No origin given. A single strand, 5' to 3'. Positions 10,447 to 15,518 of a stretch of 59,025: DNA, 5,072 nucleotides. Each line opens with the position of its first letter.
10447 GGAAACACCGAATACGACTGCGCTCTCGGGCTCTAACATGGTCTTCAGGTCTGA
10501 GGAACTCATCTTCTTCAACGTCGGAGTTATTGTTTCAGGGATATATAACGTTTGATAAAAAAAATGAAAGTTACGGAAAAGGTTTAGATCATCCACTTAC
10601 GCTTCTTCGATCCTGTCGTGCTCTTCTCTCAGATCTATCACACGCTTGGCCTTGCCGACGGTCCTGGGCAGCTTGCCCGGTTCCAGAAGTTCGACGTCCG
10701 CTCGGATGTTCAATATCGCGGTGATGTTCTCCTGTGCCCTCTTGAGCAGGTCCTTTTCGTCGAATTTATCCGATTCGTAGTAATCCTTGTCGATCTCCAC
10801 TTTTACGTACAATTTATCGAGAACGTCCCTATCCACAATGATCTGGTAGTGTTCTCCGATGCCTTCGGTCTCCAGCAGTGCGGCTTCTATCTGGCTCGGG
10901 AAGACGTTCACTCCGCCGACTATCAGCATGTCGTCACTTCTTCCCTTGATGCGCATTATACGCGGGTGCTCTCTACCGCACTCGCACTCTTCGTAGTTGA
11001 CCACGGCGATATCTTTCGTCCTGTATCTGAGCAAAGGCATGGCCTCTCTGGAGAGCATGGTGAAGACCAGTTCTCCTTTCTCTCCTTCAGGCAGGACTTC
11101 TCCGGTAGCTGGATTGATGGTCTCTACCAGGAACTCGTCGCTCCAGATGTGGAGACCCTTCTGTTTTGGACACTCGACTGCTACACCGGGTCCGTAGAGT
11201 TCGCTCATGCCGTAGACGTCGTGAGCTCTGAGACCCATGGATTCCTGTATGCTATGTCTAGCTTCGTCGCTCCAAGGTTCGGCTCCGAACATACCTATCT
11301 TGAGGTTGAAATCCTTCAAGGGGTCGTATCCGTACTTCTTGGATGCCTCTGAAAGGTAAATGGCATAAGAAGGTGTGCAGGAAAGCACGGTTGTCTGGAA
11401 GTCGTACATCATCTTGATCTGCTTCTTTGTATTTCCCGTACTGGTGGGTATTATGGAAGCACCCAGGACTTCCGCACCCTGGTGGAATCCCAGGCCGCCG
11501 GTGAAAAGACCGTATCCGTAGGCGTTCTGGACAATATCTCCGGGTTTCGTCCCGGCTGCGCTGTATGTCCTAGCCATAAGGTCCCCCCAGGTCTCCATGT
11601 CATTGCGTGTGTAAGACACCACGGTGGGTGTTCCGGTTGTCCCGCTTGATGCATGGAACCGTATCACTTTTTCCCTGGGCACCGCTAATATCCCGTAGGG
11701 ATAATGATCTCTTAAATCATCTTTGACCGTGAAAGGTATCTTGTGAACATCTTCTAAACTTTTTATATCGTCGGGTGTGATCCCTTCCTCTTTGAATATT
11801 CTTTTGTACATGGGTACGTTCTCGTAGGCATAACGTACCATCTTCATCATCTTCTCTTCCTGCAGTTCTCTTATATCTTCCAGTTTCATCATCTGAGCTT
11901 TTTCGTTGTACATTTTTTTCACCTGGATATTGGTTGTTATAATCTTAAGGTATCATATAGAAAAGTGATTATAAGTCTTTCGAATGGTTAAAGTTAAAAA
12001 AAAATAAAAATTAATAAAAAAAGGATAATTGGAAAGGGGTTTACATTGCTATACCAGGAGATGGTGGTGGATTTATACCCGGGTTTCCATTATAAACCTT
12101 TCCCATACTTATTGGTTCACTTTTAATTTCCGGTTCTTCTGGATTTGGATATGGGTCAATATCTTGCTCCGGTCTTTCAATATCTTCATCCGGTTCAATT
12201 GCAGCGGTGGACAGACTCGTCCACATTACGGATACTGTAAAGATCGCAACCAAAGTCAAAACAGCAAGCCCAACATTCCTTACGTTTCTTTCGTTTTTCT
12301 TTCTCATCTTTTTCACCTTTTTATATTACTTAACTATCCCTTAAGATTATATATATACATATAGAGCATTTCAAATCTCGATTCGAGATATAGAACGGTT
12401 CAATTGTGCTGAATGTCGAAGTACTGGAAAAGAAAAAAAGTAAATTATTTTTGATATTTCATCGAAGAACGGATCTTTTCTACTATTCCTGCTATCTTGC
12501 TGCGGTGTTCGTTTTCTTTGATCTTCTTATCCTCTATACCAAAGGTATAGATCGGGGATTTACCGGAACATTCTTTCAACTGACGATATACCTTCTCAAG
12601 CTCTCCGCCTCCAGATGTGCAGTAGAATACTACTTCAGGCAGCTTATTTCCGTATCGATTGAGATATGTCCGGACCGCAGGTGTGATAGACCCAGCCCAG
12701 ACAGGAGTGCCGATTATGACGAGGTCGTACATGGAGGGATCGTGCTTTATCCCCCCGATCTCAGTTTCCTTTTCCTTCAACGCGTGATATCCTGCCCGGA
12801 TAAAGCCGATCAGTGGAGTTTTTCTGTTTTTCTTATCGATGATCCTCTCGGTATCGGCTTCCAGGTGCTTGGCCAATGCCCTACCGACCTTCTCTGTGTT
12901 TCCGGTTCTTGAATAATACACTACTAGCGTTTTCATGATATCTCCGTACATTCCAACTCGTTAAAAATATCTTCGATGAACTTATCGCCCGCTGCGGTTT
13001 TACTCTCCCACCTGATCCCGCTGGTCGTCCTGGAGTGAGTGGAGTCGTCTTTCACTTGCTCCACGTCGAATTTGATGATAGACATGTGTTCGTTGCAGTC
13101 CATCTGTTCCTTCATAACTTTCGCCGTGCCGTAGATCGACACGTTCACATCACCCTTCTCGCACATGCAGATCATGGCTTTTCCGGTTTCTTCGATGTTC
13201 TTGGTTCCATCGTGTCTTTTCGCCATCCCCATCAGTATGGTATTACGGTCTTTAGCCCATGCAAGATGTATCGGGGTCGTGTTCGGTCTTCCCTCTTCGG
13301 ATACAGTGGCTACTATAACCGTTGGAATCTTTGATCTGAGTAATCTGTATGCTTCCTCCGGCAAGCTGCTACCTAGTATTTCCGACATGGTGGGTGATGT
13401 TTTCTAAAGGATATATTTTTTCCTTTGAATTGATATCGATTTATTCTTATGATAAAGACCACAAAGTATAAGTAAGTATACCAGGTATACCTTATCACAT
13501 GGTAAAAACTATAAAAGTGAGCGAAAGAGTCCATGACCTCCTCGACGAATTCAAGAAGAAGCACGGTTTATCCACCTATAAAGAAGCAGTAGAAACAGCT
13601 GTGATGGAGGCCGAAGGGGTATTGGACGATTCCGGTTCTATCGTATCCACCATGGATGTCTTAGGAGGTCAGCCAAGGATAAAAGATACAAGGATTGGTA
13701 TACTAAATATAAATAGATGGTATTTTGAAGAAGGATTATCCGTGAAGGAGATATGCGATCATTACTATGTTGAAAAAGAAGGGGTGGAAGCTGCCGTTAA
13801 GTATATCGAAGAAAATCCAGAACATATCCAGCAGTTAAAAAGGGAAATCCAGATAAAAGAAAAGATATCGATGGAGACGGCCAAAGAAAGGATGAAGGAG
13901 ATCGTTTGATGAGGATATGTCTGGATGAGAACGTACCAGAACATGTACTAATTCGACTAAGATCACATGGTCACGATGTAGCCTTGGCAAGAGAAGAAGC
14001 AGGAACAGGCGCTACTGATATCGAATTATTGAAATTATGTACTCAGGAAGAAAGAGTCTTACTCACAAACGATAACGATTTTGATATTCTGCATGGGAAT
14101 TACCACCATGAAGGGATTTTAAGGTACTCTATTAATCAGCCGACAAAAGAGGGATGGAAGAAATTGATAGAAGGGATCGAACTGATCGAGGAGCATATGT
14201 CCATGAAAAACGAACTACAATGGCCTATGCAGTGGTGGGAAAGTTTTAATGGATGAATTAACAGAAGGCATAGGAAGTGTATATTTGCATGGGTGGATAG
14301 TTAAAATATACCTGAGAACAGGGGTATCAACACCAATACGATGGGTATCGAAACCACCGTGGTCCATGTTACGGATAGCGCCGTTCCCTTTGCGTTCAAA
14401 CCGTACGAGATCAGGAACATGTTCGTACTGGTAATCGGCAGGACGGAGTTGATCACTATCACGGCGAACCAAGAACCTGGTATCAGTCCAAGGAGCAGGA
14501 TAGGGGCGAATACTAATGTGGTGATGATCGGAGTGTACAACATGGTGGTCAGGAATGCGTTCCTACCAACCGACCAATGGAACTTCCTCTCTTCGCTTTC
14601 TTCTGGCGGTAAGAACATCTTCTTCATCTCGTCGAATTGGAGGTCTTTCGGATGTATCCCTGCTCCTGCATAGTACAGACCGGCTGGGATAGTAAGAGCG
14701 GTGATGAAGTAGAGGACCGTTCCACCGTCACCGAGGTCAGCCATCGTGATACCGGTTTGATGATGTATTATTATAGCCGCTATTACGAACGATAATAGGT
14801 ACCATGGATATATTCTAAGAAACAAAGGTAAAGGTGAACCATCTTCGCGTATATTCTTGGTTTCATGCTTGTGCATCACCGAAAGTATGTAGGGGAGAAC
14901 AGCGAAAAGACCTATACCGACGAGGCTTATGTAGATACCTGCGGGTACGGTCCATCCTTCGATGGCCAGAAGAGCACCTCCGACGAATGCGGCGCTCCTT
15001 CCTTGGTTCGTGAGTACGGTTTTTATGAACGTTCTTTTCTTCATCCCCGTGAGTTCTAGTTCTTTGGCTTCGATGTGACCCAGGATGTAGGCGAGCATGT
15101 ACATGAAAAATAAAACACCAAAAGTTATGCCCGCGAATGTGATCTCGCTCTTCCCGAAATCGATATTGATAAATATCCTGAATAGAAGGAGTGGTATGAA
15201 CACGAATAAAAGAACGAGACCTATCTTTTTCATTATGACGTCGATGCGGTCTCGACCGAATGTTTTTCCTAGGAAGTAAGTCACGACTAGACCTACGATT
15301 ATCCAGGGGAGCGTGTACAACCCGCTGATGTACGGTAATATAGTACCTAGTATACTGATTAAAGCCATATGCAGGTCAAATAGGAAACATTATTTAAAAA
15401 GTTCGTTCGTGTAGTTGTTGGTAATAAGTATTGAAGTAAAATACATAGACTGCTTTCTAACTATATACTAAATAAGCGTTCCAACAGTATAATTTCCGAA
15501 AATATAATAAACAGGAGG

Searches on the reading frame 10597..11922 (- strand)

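Call 25: search_protein_families(library=pfam, proteins=[window:10597-11922:-])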
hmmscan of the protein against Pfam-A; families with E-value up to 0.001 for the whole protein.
window:10597-11922:- (441 aa): 2 families
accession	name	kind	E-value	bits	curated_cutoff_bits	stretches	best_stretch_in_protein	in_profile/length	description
PF14535.12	AMP-binding_C_2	-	2.3e-27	95.5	25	1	337-432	1-96/96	AMP-binding enzyme C-terminal domain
PF00501.34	AMP-binding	-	3.6e-12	46.2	29.9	1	92-287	170-374/384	AMP-binding enzyme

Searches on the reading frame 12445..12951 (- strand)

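Call 53: search_protein_families(library=pfam, proteins=[window:12445-12951:-])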
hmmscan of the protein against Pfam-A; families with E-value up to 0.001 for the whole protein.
window:12445-12951:- (168 aa): 4 families
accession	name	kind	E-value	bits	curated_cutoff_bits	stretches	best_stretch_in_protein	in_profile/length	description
PF12682.12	Flavodoxin_4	-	1.3e-10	41.4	24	1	7-129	1-128/155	Flavodoxin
PF12724.12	Flavodoxin_5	-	1.3e-08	35.7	27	1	69-114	38-85/145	Flavodoxin domain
PF12641.12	Flavodoxin_3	-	9.8e-08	32.4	27.5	1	9-37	1-29/160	Flavodoxin domain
PF03358.20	FMN_red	-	4.4e-05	23.5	24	1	7-103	2-103/152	NADPH-dependent FMN reductase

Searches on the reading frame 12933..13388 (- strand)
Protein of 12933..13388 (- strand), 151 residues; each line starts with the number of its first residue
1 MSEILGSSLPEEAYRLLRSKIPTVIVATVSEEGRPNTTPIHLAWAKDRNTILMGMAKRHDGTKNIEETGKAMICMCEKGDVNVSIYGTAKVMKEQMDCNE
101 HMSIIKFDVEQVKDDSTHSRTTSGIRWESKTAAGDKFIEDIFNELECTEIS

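Call 25: search_protein_families(library=pfam, proteins=[window:12933-13388:-])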
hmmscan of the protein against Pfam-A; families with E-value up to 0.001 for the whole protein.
window:12933-13388:- (151 aa): 2 families
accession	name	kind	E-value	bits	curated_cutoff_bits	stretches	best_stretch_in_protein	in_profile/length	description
PF01243.27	PNPOx_N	-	2.4e-12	47.7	28.1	1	11-95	2-79/120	Pyridoxamine 5'-phosphate oxidase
PF16242.11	Pyrid_ox_like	-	0.00098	19.1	28.8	0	21-103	13-96/149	Pyridoxamine 5'-phosphate oxidase like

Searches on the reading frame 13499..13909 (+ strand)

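Call 53: search_protein_families(library=pfam, proteins=[window:13499-13909:+])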
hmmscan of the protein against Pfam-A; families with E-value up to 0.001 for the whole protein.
window:13499-13909:+ (136 aa): 1 family
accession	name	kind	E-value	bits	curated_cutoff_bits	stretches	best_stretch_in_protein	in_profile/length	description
PF04255.20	DUF433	-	4.1e-12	46.2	23.6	1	48-102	1-55/56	Protein of unknown function (DUF433)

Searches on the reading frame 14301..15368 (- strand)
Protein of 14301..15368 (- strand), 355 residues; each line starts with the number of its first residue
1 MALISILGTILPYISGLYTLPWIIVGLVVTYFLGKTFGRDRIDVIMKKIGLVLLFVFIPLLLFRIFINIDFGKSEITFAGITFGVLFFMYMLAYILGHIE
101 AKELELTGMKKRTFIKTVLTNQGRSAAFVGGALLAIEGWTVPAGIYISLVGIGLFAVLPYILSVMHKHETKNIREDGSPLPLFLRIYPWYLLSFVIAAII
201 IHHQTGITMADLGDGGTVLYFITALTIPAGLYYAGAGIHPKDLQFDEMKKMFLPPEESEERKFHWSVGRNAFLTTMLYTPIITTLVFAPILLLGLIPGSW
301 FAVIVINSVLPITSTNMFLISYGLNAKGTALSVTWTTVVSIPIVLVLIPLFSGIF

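Call 9: search_protein_families(library=pfam, proteins=[window:14301-15368:-])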
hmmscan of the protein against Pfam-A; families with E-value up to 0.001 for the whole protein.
window:14301-15368:- (355 aa): 1 family
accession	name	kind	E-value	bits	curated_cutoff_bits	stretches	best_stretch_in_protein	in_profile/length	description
PF05313.17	Pox_P21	-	6.6e-05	23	27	1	233-346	14-129/189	Poxvirus P21 membrane protein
